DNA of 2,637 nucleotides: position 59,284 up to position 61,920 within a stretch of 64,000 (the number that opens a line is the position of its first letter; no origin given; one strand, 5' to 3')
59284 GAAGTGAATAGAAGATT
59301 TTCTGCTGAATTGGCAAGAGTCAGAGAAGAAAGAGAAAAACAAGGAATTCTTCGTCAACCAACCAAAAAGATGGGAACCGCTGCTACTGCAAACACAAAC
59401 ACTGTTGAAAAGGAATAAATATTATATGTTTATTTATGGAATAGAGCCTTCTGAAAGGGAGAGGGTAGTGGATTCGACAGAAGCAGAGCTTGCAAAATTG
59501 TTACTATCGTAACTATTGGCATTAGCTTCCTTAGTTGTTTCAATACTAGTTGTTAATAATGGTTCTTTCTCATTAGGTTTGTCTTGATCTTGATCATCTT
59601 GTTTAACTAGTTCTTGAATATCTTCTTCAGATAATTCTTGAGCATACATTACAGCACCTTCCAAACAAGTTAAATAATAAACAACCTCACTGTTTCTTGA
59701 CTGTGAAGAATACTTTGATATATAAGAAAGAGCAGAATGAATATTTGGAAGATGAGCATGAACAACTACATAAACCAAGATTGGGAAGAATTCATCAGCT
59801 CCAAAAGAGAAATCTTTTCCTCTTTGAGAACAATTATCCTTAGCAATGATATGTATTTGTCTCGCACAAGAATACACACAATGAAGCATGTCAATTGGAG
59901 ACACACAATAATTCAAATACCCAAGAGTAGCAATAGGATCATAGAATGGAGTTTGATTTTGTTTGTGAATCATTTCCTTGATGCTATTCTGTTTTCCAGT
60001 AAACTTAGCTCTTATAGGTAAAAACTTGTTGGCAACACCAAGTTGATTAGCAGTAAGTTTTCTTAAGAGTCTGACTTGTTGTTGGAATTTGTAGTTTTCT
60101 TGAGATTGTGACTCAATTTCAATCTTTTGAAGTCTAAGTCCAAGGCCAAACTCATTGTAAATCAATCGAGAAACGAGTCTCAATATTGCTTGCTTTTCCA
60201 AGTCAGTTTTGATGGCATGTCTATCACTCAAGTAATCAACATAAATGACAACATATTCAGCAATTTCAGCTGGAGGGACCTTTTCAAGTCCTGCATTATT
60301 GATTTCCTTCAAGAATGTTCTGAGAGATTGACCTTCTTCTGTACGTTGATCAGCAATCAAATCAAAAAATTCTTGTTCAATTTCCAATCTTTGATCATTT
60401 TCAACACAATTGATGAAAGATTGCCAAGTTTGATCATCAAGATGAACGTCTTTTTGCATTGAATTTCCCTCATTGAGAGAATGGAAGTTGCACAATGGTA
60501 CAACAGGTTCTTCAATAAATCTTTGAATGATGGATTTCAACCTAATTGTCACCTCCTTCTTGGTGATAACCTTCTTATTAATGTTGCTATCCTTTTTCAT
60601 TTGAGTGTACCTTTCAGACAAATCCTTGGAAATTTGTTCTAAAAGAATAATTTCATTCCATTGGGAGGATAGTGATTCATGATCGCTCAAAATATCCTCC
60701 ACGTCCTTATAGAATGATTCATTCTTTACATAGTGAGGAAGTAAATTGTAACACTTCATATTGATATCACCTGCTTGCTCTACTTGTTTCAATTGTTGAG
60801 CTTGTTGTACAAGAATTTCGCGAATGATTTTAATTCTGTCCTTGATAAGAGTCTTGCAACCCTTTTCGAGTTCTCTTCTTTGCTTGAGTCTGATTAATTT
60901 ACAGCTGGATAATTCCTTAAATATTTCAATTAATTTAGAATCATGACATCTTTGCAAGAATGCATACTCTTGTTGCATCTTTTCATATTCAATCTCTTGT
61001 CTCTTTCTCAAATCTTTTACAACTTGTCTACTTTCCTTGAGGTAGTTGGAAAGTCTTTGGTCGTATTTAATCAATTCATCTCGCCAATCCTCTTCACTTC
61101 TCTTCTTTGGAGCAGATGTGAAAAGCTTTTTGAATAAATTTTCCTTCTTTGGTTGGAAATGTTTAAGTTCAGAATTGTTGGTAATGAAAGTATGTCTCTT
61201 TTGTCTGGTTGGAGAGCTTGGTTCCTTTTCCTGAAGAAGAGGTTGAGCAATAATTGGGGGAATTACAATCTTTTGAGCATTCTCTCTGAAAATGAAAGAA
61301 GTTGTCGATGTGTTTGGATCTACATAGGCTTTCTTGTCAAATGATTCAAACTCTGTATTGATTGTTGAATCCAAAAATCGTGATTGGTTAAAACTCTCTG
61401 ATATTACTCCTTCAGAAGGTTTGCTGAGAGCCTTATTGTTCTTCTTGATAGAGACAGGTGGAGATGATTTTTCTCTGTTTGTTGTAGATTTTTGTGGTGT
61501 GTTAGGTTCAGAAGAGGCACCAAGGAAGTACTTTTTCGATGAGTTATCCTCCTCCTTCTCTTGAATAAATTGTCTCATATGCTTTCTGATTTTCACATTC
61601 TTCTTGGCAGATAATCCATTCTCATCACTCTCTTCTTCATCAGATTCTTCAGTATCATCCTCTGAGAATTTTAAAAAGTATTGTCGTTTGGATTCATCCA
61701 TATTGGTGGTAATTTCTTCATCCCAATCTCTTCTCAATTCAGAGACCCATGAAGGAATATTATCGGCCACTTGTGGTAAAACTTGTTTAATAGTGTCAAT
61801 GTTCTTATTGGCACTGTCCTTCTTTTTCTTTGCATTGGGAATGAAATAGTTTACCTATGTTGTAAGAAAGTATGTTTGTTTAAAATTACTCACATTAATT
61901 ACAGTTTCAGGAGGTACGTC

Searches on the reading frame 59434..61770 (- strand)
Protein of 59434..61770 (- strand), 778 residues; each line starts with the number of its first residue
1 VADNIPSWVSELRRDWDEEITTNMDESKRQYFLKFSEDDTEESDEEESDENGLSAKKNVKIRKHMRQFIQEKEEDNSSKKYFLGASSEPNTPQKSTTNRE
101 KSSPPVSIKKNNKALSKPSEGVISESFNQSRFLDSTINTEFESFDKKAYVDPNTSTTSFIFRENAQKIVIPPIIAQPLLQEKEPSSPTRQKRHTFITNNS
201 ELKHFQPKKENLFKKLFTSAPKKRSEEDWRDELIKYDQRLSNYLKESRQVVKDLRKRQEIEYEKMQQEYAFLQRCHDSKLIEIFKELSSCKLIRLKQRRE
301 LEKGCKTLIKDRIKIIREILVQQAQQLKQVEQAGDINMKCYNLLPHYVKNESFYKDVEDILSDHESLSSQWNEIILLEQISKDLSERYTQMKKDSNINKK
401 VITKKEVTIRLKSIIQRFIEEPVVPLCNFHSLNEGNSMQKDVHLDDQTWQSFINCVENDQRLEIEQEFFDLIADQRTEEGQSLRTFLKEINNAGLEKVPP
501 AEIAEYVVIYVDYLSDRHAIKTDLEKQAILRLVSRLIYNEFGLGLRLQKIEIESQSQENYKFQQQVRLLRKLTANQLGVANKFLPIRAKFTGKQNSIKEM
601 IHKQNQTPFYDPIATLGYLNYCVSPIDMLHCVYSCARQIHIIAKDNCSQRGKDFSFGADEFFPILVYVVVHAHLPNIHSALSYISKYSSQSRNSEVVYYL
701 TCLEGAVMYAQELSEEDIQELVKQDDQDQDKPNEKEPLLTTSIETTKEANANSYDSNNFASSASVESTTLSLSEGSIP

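Call 14: search_protein_families(library=pfam, proteins=[window:59434-61770:-], max_evalue=0.001)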
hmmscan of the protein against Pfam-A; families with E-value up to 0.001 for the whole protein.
window:59434-61770:- (778 aa): 1 family
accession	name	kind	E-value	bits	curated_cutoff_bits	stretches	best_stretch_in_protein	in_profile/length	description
PF02204.23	VPS9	-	1.5e-18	67.5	27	1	614-713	6-102/104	Vacuolar sorting protein 9 (VPS9) domain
